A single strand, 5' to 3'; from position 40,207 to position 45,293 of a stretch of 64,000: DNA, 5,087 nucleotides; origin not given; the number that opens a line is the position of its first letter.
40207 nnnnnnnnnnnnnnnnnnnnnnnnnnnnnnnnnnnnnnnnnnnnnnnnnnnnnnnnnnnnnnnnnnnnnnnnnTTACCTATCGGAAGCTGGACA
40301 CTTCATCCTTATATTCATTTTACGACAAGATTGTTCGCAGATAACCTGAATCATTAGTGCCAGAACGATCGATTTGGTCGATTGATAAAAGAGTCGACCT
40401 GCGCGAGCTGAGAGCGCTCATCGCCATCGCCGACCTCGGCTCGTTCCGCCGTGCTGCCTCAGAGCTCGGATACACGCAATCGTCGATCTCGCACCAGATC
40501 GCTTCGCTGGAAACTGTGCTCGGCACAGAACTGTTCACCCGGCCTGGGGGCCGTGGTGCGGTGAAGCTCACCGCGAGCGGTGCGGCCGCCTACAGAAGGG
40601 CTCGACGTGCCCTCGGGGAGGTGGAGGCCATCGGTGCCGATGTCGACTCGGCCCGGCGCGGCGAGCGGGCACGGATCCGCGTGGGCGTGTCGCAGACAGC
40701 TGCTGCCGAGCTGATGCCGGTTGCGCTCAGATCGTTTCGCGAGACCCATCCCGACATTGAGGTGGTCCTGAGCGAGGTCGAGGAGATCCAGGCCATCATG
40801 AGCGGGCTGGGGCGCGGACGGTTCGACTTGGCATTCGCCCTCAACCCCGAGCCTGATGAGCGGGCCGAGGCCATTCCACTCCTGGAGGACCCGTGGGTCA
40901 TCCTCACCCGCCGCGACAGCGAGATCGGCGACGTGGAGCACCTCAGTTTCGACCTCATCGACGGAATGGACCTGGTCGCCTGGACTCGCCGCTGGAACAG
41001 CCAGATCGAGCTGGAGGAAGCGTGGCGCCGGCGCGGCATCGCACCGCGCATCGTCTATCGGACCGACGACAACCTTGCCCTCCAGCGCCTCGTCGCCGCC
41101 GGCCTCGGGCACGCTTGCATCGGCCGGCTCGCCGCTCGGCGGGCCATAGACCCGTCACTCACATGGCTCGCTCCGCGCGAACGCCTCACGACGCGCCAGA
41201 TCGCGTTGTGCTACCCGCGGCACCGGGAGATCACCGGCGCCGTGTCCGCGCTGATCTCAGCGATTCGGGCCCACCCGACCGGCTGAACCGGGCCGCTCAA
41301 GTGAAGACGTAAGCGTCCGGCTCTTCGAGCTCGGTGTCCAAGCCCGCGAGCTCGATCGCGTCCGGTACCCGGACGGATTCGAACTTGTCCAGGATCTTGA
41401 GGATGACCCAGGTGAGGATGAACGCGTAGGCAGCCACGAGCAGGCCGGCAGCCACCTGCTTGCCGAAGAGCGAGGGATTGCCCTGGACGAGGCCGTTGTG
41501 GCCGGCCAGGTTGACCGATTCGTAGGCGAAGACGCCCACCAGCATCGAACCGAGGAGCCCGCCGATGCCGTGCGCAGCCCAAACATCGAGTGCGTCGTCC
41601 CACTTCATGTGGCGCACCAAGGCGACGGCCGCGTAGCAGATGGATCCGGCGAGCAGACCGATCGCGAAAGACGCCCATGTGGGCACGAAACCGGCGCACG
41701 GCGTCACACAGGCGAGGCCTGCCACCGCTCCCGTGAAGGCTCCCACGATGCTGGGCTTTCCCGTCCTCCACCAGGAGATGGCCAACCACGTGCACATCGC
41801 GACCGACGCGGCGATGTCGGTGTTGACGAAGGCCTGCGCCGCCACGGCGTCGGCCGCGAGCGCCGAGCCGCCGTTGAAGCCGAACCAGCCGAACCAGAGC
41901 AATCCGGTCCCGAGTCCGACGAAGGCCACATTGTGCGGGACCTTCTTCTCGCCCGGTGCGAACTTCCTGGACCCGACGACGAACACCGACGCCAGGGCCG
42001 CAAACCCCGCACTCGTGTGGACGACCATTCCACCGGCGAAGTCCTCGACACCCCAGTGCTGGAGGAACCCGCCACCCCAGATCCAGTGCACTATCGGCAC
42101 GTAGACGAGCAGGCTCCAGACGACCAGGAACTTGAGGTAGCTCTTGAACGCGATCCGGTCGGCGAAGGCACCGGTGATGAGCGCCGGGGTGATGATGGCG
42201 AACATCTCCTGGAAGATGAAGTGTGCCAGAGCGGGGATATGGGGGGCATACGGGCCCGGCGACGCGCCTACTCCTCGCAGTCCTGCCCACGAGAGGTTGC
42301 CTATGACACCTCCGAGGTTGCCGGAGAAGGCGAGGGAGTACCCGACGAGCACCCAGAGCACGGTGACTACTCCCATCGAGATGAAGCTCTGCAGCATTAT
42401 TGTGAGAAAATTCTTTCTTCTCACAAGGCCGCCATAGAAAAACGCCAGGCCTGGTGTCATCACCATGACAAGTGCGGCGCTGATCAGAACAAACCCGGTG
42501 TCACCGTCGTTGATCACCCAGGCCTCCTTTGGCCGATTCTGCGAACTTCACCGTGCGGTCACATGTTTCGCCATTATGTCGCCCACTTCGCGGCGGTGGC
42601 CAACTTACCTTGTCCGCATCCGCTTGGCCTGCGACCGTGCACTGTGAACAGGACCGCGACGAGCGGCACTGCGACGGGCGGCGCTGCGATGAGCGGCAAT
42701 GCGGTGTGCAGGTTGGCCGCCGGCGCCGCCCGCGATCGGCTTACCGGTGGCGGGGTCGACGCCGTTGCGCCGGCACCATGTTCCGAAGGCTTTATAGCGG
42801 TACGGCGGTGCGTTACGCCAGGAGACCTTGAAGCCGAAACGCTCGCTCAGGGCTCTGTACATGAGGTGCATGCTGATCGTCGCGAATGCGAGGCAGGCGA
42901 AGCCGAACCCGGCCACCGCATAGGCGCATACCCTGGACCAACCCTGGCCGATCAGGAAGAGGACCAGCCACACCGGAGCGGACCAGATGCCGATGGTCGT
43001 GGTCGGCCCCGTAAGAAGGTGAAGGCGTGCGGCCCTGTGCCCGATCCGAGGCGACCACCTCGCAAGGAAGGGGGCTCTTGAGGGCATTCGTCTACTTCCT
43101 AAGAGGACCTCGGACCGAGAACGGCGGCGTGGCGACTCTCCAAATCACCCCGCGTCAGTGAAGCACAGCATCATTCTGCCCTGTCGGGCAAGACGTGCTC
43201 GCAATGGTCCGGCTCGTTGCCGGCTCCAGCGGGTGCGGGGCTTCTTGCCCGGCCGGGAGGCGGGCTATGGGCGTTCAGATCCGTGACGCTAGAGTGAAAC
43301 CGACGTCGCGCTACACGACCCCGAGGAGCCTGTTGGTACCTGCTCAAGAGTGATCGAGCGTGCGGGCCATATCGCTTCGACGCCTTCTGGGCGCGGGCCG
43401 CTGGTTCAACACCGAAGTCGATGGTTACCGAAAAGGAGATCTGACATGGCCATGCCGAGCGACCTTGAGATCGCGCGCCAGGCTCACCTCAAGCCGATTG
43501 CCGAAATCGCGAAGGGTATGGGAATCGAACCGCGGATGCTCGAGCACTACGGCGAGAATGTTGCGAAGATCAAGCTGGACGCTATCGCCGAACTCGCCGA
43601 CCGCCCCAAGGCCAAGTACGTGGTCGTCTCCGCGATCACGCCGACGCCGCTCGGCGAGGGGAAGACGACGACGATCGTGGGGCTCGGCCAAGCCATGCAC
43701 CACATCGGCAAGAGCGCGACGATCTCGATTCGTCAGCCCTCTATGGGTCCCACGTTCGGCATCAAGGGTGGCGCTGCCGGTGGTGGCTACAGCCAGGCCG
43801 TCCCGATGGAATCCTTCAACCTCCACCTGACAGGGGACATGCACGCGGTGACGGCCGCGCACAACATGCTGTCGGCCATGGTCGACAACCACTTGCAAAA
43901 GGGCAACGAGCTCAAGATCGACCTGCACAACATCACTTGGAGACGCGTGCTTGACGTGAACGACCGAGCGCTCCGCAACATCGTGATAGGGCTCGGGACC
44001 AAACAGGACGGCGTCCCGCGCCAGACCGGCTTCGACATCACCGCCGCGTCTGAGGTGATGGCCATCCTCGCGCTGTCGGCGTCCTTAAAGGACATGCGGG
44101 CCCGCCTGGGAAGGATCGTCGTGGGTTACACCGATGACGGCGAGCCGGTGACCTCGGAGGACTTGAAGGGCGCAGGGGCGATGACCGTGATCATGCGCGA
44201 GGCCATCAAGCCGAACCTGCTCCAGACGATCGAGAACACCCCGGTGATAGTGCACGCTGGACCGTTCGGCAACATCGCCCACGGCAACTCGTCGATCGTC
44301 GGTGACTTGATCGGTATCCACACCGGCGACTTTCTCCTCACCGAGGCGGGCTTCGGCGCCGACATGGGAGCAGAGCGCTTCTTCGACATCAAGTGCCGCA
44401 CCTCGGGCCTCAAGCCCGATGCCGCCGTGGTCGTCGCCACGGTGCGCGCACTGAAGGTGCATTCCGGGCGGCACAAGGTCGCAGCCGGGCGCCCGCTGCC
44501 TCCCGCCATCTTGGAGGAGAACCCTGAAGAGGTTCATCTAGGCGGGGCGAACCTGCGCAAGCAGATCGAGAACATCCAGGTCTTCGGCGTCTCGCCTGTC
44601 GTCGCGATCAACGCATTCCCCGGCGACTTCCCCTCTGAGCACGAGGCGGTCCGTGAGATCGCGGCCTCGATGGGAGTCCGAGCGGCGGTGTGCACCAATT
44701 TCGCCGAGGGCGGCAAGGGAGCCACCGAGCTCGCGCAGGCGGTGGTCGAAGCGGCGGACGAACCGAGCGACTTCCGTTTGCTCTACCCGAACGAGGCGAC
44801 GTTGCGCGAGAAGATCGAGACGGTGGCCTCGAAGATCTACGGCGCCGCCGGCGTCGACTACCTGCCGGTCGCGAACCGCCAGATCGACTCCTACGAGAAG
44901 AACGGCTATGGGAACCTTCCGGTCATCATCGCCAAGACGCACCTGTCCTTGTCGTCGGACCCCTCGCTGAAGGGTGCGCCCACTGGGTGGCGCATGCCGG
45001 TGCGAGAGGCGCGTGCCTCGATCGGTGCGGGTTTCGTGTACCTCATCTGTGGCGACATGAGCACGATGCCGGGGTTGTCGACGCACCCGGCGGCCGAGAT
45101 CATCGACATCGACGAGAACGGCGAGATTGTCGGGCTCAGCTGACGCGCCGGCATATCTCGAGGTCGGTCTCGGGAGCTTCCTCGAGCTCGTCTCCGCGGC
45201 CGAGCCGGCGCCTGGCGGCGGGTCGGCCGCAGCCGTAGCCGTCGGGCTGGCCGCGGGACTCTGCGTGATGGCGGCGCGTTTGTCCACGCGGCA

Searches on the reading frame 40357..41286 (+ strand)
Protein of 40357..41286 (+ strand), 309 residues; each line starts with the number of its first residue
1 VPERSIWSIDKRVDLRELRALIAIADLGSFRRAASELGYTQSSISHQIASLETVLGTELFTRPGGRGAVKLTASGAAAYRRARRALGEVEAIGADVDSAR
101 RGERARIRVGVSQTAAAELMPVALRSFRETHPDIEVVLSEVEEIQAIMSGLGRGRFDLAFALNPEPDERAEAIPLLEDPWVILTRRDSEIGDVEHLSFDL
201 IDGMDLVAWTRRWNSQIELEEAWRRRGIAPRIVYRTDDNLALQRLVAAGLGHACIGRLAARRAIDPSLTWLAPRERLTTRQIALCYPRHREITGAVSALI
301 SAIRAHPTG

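Call 7: search_protein_families(library=pfam, proteins=[window:40357-41286:+], max_evalue=0.001)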
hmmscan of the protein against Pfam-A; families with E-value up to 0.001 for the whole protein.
window:40357-41286:+ (309 aa): 2 families
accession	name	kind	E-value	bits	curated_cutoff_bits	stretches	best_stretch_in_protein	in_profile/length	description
PF03466.25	LysR_substrate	-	1.9e-37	129.1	28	1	101-306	2-207/209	LysR substrate binding domain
PF00126.33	HTH_1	-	1e-19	70.7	26.6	1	15-75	1-59/60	Bacterial regulatory helix-turn-helix protein, lysR family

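Call 32: search_protein_families(library=ncbifam, proteins=[window:40357-41286:+], max_evalue=1e-10)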
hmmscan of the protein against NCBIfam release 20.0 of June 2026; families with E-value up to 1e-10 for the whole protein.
window:40357-41286:+ (309 aa): 42 families (the best 25 are shown)
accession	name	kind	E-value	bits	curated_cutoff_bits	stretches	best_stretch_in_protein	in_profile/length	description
NF040786.1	LysR_Sec_metab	equivalog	6.7e-36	123.8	250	1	14-304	2-295/298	selenium metabolism-associated LysR family transcriptional regulator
NF053705.1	TransRegGltCGpos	equivalog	5e-34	117.9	350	1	14-296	2-282/300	glutamate biosynthesis transcriptional regulator GltC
NF008416.0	PRK11242.1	equivalog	3.2e-30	105.5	277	1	15-303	3-287/300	transcriptional regulator CynR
NF045775.1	acetoin_reg_AlsR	exception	4.9e-27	95.2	430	1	14-259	2-246/290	acetoin biosynthesis transcriptional regulator AlsR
NF052633.1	LysR_TF_PsrA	exception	2.6e-26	92.3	540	1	13-288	5-277/297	L-proline-binding transcription factor PsrA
NF007439.0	PRK09986.1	equivalog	3.3e-25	89.1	290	1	11-303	5-294/296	LysR family transcriptional regulator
NF007385.0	PRK09906.1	equivalog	4.9e-25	88.3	356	1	14-256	2-242/296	DNA-binding transcriptional regulator HcaR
NF045990.1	TransRegCbbRRhodb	equivalog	6.4e-25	87.8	450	1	12-210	5-201/304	LysR family regulator CbbR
NF047520.1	trans_act_CidR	equivalog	4.6e-24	85.1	415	1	14-303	2-288/292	cidABC operon transcriptional activator CidR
NF008410.0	PRK11233.1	equivalog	6.3e-23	81.3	309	1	14-295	2-279/305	nitrogen assimilation transcriptional regulator NAC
TIGR03339.1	phn_lysR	subfamily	1.4e-22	80.2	341.1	1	17-297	1-273/279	aminoethylphosphonate catabolism associated LysR family transcriptional regulator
TIGR02424.1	TF_pcaQ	equivalog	1.8e-22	79.6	303.8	1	11-166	1-153/300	pca operon transcription factor PcaQ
NF009326.0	PRK12681.1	equivalog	6.2e-22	78.5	436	1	32-278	21-266/324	HTH-type transcriptional regulator CysB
NF008352.0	PRK11139.1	subfamily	1.3e-21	77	288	1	15-182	8-167/305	transcriptional regulator GcvA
NF008722.0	PRK11716.1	equivalog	2.5e-20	72.7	246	1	13-304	1-291/293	HTH-type transcriptional activator IlvY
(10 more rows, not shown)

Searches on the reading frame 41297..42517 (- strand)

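Call 7: search_protein_families(library=pfam, proteins=[window:41297-42517:-], max_evalue=0.001)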
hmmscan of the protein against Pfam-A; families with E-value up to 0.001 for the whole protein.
window:41297-42517:- (406 aa): 1 family
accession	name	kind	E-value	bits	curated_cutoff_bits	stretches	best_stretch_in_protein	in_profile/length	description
PF00909.26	Ammonium_transp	-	4.9e-111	371.7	23.2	1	9-396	2-392/399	Ammonium Transporter Family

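Call 74: search_protein_families(library=ncbifam, proteins=[window:41297-42517:-], max_evalue=1e-10)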
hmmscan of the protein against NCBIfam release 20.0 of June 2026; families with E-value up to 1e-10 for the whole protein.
window:41297-42517:- (406 aa): 3 families
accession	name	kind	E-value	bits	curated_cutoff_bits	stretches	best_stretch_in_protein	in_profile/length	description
TIGR00836.1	amt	subfamily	2.6e-124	415.3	343.3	1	6-403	1-406/406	ammonium transporter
NF007947.0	PRK10666.1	equivalog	4e-89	299.5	657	1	3-403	28-426/428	ammonium transporter AmtB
TIGR03644.1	marine_trans_1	hypoth_equivalog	2.2e-59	201.3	514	1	6-396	4-394/404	probable ammonium transporter, marine subtype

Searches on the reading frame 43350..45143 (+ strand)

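Call 32: search_protein_families(library=ncbifam, proteins=[window:43350-45143:+], max_evalue=1e-10)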
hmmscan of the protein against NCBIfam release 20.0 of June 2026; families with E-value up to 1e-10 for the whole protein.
window:43350-45143:+ (597 aa): 3 families
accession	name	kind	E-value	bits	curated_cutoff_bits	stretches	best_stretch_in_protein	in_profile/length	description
NF010030.0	PRK13505.1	equivalog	5.8e-245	813.9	652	1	35-596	2-556/557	formate--tetrahydrofolate ligase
NF010031.0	PRK13506.1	equivalog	6.1e-219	728.1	800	1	35-597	1-578/578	formate--tetrahydrofolate ligase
NF010032.0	PRK13507.1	equivalog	2.4e-187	623.6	938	1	33-596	5-586/587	formate--tetrahydrofolate ligase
